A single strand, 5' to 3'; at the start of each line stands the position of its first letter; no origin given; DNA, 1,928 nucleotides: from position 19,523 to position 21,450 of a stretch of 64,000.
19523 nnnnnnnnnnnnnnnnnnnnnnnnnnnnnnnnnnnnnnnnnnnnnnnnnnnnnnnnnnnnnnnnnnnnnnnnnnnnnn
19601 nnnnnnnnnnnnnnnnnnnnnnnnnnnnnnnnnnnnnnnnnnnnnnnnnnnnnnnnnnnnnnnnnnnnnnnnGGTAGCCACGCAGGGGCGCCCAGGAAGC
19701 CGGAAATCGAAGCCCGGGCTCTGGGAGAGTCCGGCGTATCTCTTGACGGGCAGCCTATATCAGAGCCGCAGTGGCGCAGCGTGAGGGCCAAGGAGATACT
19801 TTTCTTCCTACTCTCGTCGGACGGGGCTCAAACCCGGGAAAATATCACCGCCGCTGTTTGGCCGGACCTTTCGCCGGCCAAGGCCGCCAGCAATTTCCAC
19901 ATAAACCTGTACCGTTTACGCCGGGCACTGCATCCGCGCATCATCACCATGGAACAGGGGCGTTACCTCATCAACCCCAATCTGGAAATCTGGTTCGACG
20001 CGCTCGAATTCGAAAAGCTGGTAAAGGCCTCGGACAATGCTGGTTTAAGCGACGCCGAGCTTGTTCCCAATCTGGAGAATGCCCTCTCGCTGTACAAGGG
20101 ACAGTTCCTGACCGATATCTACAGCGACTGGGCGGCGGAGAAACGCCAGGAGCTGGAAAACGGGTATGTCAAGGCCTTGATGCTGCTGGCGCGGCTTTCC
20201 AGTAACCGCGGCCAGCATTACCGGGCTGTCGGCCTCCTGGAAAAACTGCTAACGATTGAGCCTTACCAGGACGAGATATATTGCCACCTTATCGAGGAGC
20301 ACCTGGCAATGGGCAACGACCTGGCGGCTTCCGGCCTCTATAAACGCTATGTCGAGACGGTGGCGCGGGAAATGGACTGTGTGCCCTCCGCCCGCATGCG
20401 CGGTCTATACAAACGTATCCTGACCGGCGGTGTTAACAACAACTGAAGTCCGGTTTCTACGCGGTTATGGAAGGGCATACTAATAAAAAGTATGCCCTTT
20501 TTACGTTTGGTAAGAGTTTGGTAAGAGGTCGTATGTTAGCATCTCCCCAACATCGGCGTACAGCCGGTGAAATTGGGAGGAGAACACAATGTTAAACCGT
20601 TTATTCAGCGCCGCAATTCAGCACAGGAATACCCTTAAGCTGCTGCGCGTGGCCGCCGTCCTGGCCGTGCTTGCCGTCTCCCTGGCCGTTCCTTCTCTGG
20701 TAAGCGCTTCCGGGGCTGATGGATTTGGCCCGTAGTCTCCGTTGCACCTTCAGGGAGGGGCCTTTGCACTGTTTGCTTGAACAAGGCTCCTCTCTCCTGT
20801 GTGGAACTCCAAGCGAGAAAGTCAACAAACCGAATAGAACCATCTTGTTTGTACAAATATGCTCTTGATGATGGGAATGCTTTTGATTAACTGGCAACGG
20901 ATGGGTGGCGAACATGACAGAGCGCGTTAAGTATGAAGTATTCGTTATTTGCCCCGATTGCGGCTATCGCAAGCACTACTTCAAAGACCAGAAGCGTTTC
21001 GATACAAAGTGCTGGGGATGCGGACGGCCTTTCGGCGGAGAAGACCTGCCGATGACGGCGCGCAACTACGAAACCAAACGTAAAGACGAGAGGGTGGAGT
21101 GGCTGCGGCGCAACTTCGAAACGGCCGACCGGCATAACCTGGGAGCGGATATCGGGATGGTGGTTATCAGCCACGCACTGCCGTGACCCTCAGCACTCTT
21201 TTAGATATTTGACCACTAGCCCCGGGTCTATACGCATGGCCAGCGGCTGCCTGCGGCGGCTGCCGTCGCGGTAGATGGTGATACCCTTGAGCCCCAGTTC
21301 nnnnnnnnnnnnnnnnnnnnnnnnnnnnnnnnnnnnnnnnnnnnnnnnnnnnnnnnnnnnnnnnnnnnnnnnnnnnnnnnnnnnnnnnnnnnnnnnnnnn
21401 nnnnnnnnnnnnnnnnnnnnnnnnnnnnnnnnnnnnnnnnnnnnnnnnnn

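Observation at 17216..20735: MalT-like ATPase/TPR regulator with a SARP DNA-binding tail, tandem 11-bp repeats at the next promoter, and a hidden 48-aa secreted pre-peptide: a candidate peptide-signalling circuit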

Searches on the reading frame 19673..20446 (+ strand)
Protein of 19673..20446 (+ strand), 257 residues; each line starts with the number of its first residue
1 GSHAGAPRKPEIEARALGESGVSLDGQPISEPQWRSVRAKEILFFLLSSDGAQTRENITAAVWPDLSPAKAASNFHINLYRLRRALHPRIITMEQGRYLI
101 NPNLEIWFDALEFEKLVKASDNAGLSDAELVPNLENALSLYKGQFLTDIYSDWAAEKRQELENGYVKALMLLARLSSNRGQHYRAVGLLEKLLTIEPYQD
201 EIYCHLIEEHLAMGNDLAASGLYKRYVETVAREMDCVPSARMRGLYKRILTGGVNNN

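Call 29: search_solved_structures(query=window:19673-20446:+, max_evalue=0.01, show_alignments=1)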
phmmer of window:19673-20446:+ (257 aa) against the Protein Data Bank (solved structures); distinct sequences matched with E-value up to 0.01: 4.
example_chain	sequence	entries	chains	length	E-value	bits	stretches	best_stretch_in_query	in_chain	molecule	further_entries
8hvr_I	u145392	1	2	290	7.3e-09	38.8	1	32-251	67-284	Regulatory protein AfsR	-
8k60_I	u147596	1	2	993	7e-08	35.6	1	32-251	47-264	Regulatory protein AfsR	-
8jke_I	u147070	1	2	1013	7.6e-08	35.5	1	32-251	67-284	Regulatory protein AfsR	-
2fez_A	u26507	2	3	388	0.0001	25.3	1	12-250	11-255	Probable regulatory protein embR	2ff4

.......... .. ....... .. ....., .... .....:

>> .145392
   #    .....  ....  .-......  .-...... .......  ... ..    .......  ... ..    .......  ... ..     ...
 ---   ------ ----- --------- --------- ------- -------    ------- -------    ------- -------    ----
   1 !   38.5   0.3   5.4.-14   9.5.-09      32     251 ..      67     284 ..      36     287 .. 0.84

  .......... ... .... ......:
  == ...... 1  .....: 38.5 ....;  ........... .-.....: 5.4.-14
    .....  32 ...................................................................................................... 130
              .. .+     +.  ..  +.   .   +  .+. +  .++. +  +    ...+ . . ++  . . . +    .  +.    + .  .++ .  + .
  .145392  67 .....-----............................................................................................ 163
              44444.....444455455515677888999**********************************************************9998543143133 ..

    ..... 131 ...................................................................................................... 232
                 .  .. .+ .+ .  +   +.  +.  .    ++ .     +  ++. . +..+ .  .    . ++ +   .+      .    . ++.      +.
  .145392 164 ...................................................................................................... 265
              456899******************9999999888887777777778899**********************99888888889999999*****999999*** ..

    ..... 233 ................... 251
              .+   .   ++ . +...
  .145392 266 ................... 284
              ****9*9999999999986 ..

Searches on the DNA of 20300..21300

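Call 64: search_rna_families(source=window, start=20300, end=21300, threshold=evalue, max_evalue=1)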
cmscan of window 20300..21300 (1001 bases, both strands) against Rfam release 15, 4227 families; matches with E-value up to 1: 1.
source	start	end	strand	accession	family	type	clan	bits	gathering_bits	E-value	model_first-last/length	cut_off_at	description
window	20653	20727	+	RF02166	PVT1_3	Gene; lncRNA;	-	16.3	45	0.13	1-95/95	no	Pvt1 oncogene conserved region 3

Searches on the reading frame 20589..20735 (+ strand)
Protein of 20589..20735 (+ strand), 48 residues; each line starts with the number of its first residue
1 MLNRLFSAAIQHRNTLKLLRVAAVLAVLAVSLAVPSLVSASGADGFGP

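Call 5: search_protein_families(library=pfam, proteins=[window:20589-20735:+], max_evalue=0.01)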
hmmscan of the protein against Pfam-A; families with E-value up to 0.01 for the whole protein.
window:20589-20735:+ (48 aa): 0 families

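Call 10: search_protein_families(library=ncbifam, proteins=[window:20589-20735:+], max_evalue=0.01)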
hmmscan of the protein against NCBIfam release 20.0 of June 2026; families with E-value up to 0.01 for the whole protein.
window:20589-20735:+ (48 aa): 0 families

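Call 66: list_cluster_members(proteins=[window:20589-20732:+, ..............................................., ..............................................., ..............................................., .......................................])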
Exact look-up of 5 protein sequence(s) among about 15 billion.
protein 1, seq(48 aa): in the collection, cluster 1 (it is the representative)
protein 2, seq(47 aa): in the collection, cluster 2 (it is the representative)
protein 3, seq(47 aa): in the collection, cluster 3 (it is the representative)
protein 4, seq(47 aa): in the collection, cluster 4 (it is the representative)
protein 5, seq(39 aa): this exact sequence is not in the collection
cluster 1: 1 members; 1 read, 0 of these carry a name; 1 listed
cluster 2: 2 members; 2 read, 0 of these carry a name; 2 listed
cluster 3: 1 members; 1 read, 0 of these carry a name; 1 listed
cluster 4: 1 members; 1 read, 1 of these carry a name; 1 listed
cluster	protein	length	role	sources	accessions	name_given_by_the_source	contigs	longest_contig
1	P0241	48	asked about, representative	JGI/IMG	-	-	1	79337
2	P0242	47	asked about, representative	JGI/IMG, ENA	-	-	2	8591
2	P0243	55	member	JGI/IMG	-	-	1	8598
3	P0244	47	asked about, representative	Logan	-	-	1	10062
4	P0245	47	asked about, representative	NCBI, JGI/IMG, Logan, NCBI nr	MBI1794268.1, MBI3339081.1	MAG: hypothetical protein HYR70_08750 [Chloroflexi bacterium] | hypothetical protein [Chloroflexota bacterium]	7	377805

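Call 69: find_homologous_proteins(query=A6, max_evalue=1)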
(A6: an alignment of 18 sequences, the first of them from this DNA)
Query A6 (18 sequences) (48 aa, profile of the alignment): 53 proteins with E <= 1 among 3333 candidates.
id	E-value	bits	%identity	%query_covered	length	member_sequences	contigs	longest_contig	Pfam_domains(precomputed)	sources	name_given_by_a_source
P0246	5.3e-17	79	43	48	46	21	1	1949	-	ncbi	-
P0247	5.3e-17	79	77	100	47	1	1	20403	-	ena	-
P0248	6.4e-17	79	77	100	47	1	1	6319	-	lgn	-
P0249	7.5e-17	79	38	98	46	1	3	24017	-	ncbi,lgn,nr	ncbi:MAG: hypothetical protein HYU83_06620 [Chloroflexi bacterium]|nr:hypothetical protein [Chlorofl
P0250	9.1e-17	78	83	100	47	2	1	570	-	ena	-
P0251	1.0e-16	78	43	98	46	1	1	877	-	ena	-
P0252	2.7e-16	77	38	98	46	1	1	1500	-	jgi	-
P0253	4.2e-16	76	-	-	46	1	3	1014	-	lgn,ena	-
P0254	1.3e-15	75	38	98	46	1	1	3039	-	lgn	-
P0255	3.0e-15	73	39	48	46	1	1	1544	-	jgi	-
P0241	3.6e-15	73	100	100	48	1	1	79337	-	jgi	-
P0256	4.3e-15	73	43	48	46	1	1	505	-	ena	-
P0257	4.6e-15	73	39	48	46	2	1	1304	-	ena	-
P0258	4.7e-15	73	77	100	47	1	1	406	-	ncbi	-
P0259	4.9e-15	73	36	98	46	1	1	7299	-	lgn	-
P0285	9.3e-12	62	-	-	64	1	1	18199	-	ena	-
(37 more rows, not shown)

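Call 72: find_encoding_contigs(protein=P0247, flank=5000, max_places=2)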
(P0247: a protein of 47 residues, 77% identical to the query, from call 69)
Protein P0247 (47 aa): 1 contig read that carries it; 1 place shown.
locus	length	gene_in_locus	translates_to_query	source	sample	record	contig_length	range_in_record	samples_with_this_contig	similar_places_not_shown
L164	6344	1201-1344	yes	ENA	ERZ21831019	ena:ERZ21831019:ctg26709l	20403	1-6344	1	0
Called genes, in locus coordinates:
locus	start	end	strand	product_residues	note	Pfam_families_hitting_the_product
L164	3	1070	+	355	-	?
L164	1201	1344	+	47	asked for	-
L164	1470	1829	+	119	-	PF00072:Response_reg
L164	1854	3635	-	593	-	PF00317:Ribonuc_red_lgN, PF02867:Ribonuc_red_lgC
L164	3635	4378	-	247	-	PF04055:Radical_SAM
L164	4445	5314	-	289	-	PF00005:ABC_tran, PF02463:SMC_N (faint), PF13555:AAA_29 (weak), PF13304:AAA_21 (faint)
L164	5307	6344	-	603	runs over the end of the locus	PF01297:ZnuA, PF00950:ABC-3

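Call 73: find_encoding_contigs(protein=P0285, flank=5000, max_places=2)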
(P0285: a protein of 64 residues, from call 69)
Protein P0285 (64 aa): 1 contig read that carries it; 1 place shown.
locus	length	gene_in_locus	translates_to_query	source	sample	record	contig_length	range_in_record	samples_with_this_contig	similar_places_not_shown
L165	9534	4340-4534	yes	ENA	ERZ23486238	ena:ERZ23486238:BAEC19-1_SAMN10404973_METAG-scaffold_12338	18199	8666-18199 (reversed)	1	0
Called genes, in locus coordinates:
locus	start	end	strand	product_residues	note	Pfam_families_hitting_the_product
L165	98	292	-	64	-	PF18930:DUF5679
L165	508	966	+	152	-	-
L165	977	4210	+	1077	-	PF13176:TPR_7 (faint), PF25873:WHD_MalT, PF13424:TPR_12, PF17874:TPR_MalT, PF13424:TPR_12 (weak), PF17874:TPR_MalT (weak), PF13424:TPR_12 (weak), PF03704:BTAD, +10 more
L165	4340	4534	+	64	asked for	-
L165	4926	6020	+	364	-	PF00082:Peptidase_S8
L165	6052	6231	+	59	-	-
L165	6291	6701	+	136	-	PF00160:Pro_isomerase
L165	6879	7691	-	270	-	PF04542:Sigma70_r2, PF04539:Sigma70_r3, PF08281:Sigma70_r4_2 (weak), PF04545:Sigma70_r4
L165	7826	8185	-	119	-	PF12986:DUF3870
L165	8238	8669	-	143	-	-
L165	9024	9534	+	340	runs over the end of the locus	PF13531:SBP_bac_11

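Call 74: find_encoding_contigs(protein=P0259, flank=5000, max_places=2)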
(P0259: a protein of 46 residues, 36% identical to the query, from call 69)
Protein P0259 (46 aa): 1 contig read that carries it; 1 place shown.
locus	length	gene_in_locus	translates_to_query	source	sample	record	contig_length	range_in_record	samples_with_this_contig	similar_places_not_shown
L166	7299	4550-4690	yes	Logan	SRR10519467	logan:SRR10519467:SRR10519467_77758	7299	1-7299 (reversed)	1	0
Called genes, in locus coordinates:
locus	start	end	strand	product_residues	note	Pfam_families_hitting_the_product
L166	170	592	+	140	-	PF03928:HbpS-like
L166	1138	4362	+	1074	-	PF25873:WHD_MalT, PF14559:TPR_19 (faint), PF00515:TPR_1 (faint), PF07719:TPR_2 (faint), PF13176:TPR_7 (faint), PF17874:TPR_MalT, PF13424:TPR_12, PF03704:BTAD, +4 more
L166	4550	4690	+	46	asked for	-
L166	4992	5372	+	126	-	PF00072:Response_reg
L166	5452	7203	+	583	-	PF16927:HisKA_7TM, PF00989:PAS, PF13188:PAS_8, PF08448:PAS_4, PF13426:PAS_9, PF00512:HisKA, PF02518:HATPase_c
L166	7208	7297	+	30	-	?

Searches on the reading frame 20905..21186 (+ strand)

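Call 5: search_protein_families(library=pfam, proteins=[window:20905-21186:+], max_evalue=0.01)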
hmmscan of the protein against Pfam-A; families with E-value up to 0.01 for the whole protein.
window:20905-21186:+ (93 aa): 0 families

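Call 10: search_protein_families(library=ncbifam, proteins=[window:20905-21186:+], max_evalue=0.01)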
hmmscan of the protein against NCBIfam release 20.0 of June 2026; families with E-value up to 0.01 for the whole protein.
window:20905-21186:+ (93 aa): 1 family
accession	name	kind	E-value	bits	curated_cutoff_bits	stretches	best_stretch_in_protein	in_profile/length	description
NF047912.1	ECs_2282_CxxC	subfamily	0.0046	16.8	37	1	15-49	4-43/60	ECs_2282 family putative zinc-binding protein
